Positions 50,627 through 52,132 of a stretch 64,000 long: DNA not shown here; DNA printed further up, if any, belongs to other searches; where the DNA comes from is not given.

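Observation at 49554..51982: HEPN-motif protein translationally coupled to the RNA ligase RtcB: candidate RNA cut-and-reseal module carried on a compositionally foreign gene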

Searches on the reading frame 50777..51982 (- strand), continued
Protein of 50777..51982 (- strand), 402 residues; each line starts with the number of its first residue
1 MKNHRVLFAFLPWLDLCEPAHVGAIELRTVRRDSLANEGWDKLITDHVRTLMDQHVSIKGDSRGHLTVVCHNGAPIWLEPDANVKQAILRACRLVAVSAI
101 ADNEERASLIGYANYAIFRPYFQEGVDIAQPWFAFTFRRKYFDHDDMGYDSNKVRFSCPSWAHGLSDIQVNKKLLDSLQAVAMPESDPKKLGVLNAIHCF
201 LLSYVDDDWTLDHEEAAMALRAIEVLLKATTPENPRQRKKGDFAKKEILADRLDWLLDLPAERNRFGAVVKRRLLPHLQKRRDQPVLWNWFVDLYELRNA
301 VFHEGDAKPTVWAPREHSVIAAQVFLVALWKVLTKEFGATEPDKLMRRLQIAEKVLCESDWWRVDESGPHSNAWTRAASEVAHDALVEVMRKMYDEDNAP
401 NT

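Call 90: get_annotated_region(hit=H1, flank=6000)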
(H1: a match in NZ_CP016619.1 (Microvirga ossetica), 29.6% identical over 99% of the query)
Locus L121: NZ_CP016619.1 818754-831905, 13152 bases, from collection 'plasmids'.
description: Microvirga ossetica strain V5/3m plasmid unnamed2, complete sequence
organism: Microvirga ossetica (NCBI taxid 1882682)
taxonomy: Bacteria; Pseudomonadota; Alphaproteobacteria; Hyphomicrobiales; Methylobacteriaceae; Microvirga; Microvirga ossetica
host: -; source: Vicia alpestris,cell culture,nodules; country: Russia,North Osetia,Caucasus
typing (MOB-suite, as given by PLSDB): non-mobilizable
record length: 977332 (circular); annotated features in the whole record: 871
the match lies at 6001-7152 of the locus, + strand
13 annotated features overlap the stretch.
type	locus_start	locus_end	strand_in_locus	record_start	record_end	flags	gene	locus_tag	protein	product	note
CDS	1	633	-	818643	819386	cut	msrA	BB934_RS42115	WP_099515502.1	peptide-methionine (S)-S-oxide reductase MsrA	GO:0030091 - protein repair [Evidence IEA]; GO:0006979 - response to oxidative stress [Evidence IEA]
CDS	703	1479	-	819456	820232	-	-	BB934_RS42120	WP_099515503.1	molybdopterin-binding protein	-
CDS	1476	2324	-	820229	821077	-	-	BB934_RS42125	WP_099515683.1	cytochrome b/b6 domain-containing protein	-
CDS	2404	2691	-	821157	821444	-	-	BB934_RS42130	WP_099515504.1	pentapeptide MXKDX repeat protein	-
CDS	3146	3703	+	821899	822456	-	-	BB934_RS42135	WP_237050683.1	sigma-70 family RNA polymerase sigma factor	GO:0006352 - DNA-templated transcription initiation [Evidence IEA]; GO:0006355 - regulation of DNA-templated ...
CDS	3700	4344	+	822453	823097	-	-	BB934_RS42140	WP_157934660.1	DUF1109 domain-containing protein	-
CDS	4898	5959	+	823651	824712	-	-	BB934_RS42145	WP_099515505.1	hypothetical protein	-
CDS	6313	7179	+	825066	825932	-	-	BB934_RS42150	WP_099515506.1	hypothetical protein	-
CDS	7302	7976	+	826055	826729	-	-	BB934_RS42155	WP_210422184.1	alpha/beta hydrolase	-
CDS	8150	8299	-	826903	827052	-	-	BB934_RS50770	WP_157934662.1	hypothetical protein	-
CDS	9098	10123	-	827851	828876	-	-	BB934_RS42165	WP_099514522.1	IS110 family transposase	-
CDS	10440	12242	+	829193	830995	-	-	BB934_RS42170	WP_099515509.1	NAD(P)/FAD-dependent oxidoreductase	-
CDS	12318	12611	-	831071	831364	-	tnpB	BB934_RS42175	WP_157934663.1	IS66 family insertion sequence element accessory protein TnpB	-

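Call 99: search_protein_families(library=padloc, proteins=[L114:88-3054:+, L114:3060-6971:+, L114:8167-8763:+, L114:8797-14481:+], max_evalue=0.00001)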
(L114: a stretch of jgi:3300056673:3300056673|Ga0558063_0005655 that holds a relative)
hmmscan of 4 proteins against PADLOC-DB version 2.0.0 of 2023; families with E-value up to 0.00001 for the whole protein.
L114:88-3054:+ (989 aa): 41 families (the best 25 are shown)
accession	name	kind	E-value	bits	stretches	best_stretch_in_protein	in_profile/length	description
PDLC02621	DrmD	-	1.3e-129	432.1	1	90-690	120-732/1040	DrmD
PDLC02504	BrxHI|BrxHII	-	6e-104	346.9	1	81-970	99-955/971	BrxHII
PDLC02572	DrmA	-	1.3e-96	322.6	1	78-616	105-666/1043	DrmA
PDLC02633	DrmD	-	4.8e-82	274.2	1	88-582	122-632/839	DrmD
PDLC02632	DrmD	-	1.1e-81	273.3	1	78-583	110-629/662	DrmD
PDLC02500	BrxHI|BrxHII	-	9.5e-79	264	1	95-608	94-603/933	BrxHI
PDLC00659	HmaA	-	1.1e-72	243.4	1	102-609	116-641/1176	SNF2 helicase / DEAD-box helicase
PDLC02620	DrmD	-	9.1e-60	200.7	1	101-613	110-612/1060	DrmD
PDLC02624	DrmD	-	2.3e-59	199.5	1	130-584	3-471/652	DrmD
PDLC02623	DrmD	-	2.2e-54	182.6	3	451-629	500-675/1040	DrmD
PDLC02853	DpdE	-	5.4e-54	181.5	1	91-610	97-632/985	DpdE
PDLC02622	DrmD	-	4e-42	142.6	1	78-376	109-408/422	DrmD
PDLC02840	DpdE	-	1.4e-41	140.7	3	90-164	158-233/1091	DpdE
PDLC02846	DpdE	-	2.1e-41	139.8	2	88-283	159-344/1034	DpdE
PDLC02843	DpdE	-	3.3e-41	139.2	2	90-279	157-315/1091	DpdE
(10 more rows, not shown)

L114:3060-6971:+ (1304 aa): 29 families (the best 25 are shown)
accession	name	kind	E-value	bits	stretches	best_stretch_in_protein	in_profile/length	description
PDLC02643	DrmMI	-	5.8e-106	353.7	1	121-820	147-879/1347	DrmMI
PDLC02638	DrmMI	-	2.1e-80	269.1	1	123-822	153-884/935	DrmMI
PDLC03622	REase_MTase_IIG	-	8e-69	230.2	3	895-1044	959-1105/1524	Type IIG restriction enzyme-methyltransferase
PDLC03613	REase_MTase_IIG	-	2.5e-60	202.3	3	791-1220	729-1151/1250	Type IIG restriction enzyme-methyltransferase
PDLC03618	REase_MTase_IIG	-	1.4e-46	156.4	1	200-820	223-876/1429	Type IIG restriction enzyme-methyltransferase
PDLC02645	DrmMI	-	5.8e-42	141.8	2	506-663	533-713/772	DrmMI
PDLC02644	DrmMI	-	2.1e-39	133.2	1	506-819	49-391/988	DrmMI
PDLC02639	DrmMI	-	1.9e-37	127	2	521-663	249-387/803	DrmMI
PDLC03614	REase_MTase_IIG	-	4.4e-36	122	3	179-425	224-471/1584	Type IIG restriction enzyme-methyltransferase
PDLC03620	REase_MTase_IIG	-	1.8e-33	113.3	3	798-946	843-990/1378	Type IIG restriction enzyme-methyltransferase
PDLC03611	REase_MTase_IIG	-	2.6e-33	112.6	2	486-663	485-654/1532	Type IIG restriction enzyme-methyltransferase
PDLC02646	DrmMI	-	4.5e-22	76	1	571-662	2-97/792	DrmMI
PDLC03604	REase_MTase_IIG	-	1.1e-21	74.6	1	508-645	342-477/1011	Type IIG restriction enzyme-methyltransferase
PDLC03629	REase_MTase_IIG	-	2.4e-21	73.3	1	549-667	428-540/1182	Type IIG restriction enzyme-methyltransferase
PDLC02640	DrmMI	-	3.1e-20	69.5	1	122-423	144-445/1015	DrmMI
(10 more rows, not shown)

L114:8167-8763:+ (199 aa): 0 families

L114:8797-14481:+ (1895 aa): 34 families (the best 25 are shown)
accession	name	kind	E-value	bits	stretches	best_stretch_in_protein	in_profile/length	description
PDLC00037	DruE3|DruE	-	2e-143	478.1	2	955-1600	1033-1697/2055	SNF2 family N-terminal domain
PDLC00013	DruE1|DruE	-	5.4e-139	463.5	3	976-1602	1080-1700/1776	SNF2 family N-terminal domain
PDLC00035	DruE3|DruE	-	1.1e-103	346.1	2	79-660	93-676/1460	SNF2 family N-terminal domain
PDLC00036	DruE3|DruE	-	3.9e-103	343.9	2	953-1587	1024-1659/2023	SNF2 family N-terminal domain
PDLC00015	DruE2|DruE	-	1.3e-97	326.1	6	920-1084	1099-1277/1887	SNF2 family N-terminal domain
PDLC00014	DruE2|DruE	-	3.1e-97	324.6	6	879-1082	1085-1304/1928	SNF2 family N-terminal domain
PDLC00051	DruE4|DruE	-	1.8e-87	292.3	6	939-1083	1073-1230/1829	SNF2 family N-terminal domain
PDLC02503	BrxHI|BrxHII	-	4.5e-30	102.6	2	962-1027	282-347/698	BrxHI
PDLC03960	SngC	-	1e-29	101.8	2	87-286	24-203/720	-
PDLC02501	BrxHI|BrxHII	-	8.3e-23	78.4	2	957-1031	277-351/925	BrxHI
PDLC02896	DpdJ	-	5.8e-22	75.3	2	102-156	180-235/1487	DpdJ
PDLC02569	DrmA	-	4.8e-17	59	1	963-1031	813-881/1095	DrmA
PDLC02570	DrmA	-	6.9e-15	52.4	2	104-161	192-249/851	DrmA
PDLC02897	DpdJ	-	2.8e-13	46.6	1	945-1023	375-452/1570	DpdJ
PDLC01761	Cas3b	-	2.6e-12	44.3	1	84-259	216-381/705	-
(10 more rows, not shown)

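Call 109: find_homologous_proteins(query=A6, max_evalue=1e-10)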
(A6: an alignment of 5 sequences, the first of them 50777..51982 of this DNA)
Query A6 (5 sequences) (402 aa, profile of the alignment): 3 proteins with E <= 1e-10 among 8000 candidates.
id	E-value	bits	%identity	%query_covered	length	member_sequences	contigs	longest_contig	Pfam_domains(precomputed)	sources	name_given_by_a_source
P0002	7.1e-166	570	47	100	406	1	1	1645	-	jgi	jgi:hypothetical protein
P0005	3.2e-160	552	29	86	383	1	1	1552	-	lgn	-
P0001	1.8e-122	427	100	77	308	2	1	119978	-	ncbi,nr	ncbi:MAG: hypothetical protein DCC64_08010 [Planctomycetota bacterium]|nr:MAG: hypothetical protein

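Call 111: search_protein_families(library=pfam, proteins=[L002:3506-5893:+, L002:7301-7891:-, L004:1505-2245:+, L004:4739-5932:+, L114:8167-8763:+], max_evalue=1)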
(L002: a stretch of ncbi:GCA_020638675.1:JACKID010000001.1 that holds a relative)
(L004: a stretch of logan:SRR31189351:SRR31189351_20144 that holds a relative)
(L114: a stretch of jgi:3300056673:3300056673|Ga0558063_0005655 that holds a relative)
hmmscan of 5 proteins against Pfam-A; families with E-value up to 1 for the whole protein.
L002:3506-5893:+ (796 aa): 0 families

L002:7301-7891:- (197 aa): 6 families
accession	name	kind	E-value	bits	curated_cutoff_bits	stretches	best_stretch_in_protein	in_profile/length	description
PF12647.12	RNHCP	-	0.014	15.8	24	1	159-188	3-32/90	RNHCP domain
PF01155.25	HypA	-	0.034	14.6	28.9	1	157-191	68-98/112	Hydrogenase/urease nickel incorporation, metallochaperone, hypA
PF24463.1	DUF7577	-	0.036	14.1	28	1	180-187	3-10/27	Domain of unknown function (DUF7577)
PF13248.11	Zn_ribbon_3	-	0.045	13.7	27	0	181-187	4-10/26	zinc-ribbon domain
PF09845.14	OapC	-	0.052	14.3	23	1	161-192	3-32/133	Origin-associated protein OapC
PF25017.1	zf-C2HC_3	-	0.28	11.6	24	1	159-171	23-35/47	C2HC zinc finger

L004:1505-2245:+ (247 aa): 0 families

L004:4739-5932:+ (398 aa): 6 families
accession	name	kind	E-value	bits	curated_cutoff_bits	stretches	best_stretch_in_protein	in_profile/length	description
PF13519.12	VWA_2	-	0.00082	20.4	27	1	58-160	2-93/107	von Willebrand factor type A domain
PF25106.1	VWA_4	-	0.00085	19.4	27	1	57-91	2-36/169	von Willebrand factor A domain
PF00092.34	VWA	-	0.0013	19.5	23.8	1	57-205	2-142/174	von Willebrand factor type A domain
PF09432.15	THP2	-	0.084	13.4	28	1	303-373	14-85/129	Tho complex subunit THP2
PF13326.11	PSII_Pbs27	-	0.6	10.8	25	1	302-388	19-107/140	Photosystem II Pbs27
PF14282.11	FlxA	-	0.87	10.2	26.3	0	321-376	28-82/101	FlxA-like protein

L114:8167-8763:+ (199 aa): 0 families

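Call 116: find_encoding_contigs(protein=P0052, flank=6000, max_places=4)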
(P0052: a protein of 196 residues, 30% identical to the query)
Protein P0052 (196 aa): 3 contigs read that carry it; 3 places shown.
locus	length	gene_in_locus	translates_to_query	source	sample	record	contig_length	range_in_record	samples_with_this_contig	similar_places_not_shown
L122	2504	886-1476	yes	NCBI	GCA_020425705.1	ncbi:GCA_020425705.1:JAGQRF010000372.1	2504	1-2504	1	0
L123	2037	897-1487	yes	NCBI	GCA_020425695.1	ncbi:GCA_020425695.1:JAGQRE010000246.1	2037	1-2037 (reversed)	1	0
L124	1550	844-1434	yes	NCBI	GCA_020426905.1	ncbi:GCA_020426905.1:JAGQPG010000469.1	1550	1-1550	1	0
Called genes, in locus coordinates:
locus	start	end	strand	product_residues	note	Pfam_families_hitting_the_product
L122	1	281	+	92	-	PF01139:RtcB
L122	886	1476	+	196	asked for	-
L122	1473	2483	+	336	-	PF01137:RTC, PF05189:RTC_insert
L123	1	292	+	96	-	PF01139:RtcB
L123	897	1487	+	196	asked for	-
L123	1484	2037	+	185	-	PF01137:RTC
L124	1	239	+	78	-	PF01139:RtcB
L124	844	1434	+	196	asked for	-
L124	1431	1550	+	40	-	PF01137:RTC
